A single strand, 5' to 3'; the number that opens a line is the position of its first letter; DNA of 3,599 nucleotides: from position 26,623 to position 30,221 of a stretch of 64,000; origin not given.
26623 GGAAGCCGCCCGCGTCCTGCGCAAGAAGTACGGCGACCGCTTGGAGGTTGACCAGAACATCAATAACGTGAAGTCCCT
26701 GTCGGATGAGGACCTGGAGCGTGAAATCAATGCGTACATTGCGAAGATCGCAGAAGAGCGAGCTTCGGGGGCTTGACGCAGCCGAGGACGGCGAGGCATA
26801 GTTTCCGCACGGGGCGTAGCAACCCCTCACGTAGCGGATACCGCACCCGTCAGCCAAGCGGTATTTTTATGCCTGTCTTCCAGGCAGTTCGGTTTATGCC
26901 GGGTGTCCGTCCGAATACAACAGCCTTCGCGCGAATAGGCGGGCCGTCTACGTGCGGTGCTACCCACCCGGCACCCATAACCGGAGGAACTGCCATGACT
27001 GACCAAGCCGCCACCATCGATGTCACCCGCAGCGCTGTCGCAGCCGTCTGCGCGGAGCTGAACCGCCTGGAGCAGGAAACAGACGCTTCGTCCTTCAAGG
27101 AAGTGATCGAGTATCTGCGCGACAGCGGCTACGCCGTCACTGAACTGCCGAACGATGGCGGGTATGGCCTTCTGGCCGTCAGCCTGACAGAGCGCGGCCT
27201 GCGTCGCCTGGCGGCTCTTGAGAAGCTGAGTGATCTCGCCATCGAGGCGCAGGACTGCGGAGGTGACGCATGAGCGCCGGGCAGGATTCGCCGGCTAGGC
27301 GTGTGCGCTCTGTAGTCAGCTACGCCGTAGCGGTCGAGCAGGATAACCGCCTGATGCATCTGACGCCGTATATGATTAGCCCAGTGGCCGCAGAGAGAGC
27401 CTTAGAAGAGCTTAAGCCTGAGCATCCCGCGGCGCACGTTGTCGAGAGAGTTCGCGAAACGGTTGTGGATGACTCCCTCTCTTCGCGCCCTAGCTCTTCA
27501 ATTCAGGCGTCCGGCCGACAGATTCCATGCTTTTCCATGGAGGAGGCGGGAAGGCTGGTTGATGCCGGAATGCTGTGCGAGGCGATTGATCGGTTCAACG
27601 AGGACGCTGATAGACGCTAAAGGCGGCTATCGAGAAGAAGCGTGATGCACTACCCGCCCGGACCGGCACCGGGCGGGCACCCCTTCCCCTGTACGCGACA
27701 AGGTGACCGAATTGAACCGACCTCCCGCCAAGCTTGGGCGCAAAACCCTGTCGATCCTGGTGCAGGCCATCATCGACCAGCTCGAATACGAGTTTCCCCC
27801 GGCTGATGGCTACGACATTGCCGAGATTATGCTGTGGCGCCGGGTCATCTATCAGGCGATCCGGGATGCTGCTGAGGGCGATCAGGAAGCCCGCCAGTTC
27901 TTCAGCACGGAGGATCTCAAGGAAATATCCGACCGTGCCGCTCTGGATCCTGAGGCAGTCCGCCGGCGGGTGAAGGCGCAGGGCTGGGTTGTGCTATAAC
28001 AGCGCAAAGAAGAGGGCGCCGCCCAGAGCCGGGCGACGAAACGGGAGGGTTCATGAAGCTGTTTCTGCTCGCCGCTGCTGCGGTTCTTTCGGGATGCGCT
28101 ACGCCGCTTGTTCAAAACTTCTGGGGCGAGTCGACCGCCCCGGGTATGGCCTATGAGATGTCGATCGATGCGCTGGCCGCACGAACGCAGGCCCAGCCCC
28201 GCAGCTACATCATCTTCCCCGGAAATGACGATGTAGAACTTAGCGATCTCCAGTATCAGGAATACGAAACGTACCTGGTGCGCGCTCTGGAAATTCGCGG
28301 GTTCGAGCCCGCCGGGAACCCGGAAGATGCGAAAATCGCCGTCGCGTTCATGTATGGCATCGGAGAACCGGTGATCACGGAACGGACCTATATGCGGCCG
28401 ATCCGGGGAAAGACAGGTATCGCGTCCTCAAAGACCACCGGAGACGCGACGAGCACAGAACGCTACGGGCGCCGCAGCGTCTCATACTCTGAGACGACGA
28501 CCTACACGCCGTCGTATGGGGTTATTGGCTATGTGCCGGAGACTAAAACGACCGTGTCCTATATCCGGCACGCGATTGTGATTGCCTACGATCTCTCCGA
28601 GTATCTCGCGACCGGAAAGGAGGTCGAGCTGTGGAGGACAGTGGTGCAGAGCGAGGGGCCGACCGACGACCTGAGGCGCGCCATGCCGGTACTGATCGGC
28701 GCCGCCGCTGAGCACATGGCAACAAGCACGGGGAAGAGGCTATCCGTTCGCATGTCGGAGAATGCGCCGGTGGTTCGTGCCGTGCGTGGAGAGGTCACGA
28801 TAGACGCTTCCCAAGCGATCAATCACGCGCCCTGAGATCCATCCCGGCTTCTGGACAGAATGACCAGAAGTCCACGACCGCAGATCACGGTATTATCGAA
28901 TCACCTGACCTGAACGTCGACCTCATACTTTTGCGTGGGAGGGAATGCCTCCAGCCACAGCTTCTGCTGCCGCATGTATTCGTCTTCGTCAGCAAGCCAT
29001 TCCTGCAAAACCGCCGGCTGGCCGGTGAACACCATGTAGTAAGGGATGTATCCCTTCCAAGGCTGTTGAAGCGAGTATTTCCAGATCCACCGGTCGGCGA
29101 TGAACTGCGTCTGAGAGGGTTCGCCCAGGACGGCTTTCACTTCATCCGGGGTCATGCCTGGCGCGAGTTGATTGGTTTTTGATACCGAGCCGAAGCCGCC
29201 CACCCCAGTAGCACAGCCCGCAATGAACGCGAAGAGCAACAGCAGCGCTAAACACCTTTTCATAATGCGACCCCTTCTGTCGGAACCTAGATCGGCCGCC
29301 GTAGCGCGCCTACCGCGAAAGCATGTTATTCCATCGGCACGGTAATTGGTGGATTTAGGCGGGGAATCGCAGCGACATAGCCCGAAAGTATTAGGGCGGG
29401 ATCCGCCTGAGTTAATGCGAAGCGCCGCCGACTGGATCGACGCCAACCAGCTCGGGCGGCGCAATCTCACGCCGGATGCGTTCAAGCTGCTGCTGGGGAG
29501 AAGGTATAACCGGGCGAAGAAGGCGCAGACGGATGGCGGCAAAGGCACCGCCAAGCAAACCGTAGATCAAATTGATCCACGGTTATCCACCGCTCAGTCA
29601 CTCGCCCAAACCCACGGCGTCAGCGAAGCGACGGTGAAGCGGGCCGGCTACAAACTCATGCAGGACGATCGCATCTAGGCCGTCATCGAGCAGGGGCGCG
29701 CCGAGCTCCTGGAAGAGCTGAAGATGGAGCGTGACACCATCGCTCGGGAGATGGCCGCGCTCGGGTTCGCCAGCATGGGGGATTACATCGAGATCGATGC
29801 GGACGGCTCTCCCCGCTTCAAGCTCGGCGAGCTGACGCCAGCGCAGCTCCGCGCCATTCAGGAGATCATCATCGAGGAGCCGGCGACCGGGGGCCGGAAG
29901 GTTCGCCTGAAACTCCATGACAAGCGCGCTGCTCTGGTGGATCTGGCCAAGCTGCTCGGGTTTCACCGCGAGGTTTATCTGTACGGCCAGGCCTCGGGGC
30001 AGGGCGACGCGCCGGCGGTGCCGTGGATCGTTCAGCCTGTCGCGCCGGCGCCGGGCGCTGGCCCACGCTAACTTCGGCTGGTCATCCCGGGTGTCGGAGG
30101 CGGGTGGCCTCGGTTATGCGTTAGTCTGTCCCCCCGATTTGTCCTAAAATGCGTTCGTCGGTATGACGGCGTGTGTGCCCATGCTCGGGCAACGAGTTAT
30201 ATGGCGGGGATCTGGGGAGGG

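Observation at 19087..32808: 13.7-kb phage-satellite-like island integrated at tRNA-Thr(UGU) with perfect 48-bp att repeats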

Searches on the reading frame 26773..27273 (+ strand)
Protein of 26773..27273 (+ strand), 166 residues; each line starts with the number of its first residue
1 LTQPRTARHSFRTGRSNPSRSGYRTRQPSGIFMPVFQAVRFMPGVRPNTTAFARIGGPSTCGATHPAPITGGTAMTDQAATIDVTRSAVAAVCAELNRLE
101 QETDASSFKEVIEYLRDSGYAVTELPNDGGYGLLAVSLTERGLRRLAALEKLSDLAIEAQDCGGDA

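Call 8: search_protein_families(library=pfam, max_evalue=0.01, proteins=[window:26773-27273:+])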
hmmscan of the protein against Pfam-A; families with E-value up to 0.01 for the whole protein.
window:26773-27273:+ (166 aa): 0 families

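Call 10: search_protein_families(library=phrogs, max_evalue=0.001, proteins=[window:26773-27273:+])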
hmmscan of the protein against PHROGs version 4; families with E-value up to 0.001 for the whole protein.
window:26773-27273:+ (166 aa): 0 families

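Call 12: search_protein_families(library=padloc, max_evalue=0.01, proteins=[window:26773-27273:+])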
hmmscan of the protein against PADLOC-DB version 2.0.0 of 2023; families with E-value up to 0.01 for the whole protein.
window:26773-27273:+ (166 aa): 0 families

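Call 48: search_protein_families(library=pfam, max_evalue=1, proteins=[window:26773-27273:+])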
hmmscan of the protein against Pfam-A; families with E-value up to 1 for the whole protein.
window:26773-27273:+ (166 aa): 0 families

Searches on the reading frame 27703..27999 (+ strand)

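Call 9: search_protein_families(library=pfam, max_evalue=0.01, proteins=[window:27703-27999:+])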
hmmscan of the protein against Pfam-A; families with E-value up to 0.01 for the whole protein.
window:27703-27999:+ (98 aa): 0 families

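Call 11: search_protein_families(library=phrogs, max_evalue=0.001, proteins=[window:27703-27999:+])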
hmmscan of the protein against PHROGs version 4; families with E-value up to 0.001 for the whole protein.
window:27703-27999:+ (98 aa): 0 families

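Call 48: search_protein_families(library=pfam, max_evalue=1, proteins=[window:27703-27999:+])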
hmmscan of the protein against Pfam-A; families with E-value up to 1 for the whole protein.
window:27703-27999:+ (98 aa): 2 families
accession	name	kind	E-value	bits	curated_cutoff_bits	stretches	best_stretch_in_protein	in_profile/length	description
PF19996.4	ivWA-helical_N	-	0.051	13.5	27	1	29-87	190-241/270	N-terminal helical region fused to the FtsH ternary system vWA domain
PF13404.12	HTH_AsnC-type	-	0.07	13.4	27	1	72-91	20-39/42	AsnC-type helix-turn-helix domain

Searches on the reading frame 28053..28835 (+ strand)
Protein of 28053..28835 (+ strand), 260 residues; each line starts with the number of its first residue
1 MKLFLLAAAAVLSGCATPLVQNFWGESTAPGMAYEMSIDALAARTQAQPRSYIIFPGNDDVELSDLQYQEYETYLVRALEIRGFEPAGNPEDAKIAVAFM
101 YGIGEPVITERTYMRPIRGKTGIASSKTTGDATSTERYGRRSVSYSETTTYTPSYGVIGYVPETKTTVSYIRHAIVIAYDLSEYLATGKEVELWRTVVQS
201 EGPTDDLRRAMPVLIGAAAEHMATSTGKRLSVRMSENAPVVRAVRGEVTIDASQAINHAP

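Call 9: search_protein_families(library=pfam, max_evalue=0.01, proteins=[window:28053-28835:+])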
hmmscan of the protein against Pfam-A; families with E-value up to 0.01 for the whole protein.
window:28053-28835:+ (260 aa): 1 family
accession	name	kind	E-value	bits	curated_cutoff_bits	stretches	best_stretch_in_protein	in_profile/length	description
PF13590.11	DUF4136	-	5.8e-05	24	32.8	1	48-210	13-138/152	Domain of unknown function (DUF4136)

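Call 11: search_protein_families(library=phrogs, max_evalue=0.001, proteins=[window:28053-28835:+])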
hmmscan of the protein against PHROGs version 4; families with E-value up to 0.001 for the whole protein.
window:28053-28835:+ (260 aa): 0 families

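Call 12: search_protein_families(library=padloc, max_evalue=0.01, proteins=[window:28053-28835:+])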
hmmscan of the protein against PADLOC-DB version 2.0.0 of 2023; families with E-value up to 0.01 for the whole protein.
window:28053-28835:+ (260 aa): 0 families

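Call 13: search_protein_families(library=ncbifam, max_evalue=0.01, proteins=[window:28053-28835:+])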
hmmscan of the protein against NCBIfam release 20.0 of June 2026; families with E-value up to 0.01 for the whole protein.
window:28053-28835:+ (260 aa): 0 families

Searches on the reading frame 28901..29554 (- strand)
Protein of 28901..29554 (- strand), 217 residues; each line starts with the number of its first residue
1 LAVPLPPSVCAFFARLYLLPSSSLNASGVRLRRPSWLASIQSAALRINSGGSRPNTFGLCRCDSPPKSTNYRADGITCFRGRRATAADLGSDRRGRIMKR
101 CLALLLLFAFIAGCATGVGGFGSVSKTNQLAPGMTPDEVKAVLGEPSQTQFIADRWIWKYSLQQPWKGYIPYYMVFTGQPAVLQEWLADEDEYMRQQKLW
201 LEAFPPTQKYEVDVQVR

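Call 9: search_protein_families(library=pfam, max_evalue=0.01, proteins=[window:28901-29554:-])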
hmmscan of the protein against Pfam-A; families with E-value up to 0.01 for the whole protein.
window:28901-29554:- (217 aa): 1 family
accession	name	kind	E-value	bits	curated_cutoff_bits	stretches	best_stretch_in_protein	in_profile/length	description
PF04355.18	BamE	-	4.4e-05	23.6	23.2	1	126-161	8-44/71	Outer membrane protein assembly factor BamE domain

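Call 11: search_protein_families(library=phrogs, max_evalue=0.001, proteins=[window:28901-29554:-])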
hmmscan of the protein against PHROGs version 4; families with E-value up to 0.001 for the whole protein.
window:28901-29554:- (217 aa): 1 family
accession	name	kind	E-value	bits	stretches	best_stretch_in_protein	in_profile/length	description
phrog_3135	-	unknown function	4.1e-06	28.1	1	98-162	1-72/114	-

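Call 12: search_protein_families(library=padloc, max_evalue=0.01, proteins=[window:28901-29554:-])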
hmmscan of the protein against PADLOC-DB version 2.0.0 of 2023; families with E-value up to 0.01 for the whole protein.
window:28901-29554:- (217 aa): 0 families

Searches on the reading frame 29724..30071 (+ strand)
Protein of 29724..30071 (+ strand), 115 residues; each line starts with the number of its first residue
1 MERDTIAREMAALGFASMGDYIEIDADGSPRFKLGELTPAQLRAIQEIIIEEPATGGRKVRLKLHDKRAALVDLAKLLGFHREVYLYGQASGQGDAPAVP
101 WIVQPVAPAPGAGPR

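Call 9: search_protein_families(library=pfam, max_evalue=0.01, proteins=[window:29724-30071:+])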
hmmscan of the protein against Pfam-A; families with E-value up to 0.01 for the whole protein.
window:29724-30071:+ (115 aa): 1 family
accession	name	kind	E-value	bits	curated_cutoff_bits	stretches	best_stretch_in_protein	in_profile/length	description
PF03592.21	Terminase_2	-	0.0042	18.1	26.1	1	2-82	63-132/141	Terminase small subunit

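Call 11: search_protein_families(library=phrogs, max_evalue=0.001, proteins=[window:29724-30071:+])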
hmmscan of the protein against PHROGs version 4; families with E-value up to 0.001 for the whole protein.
window:29724-30071:+ (115 aa): 0 families
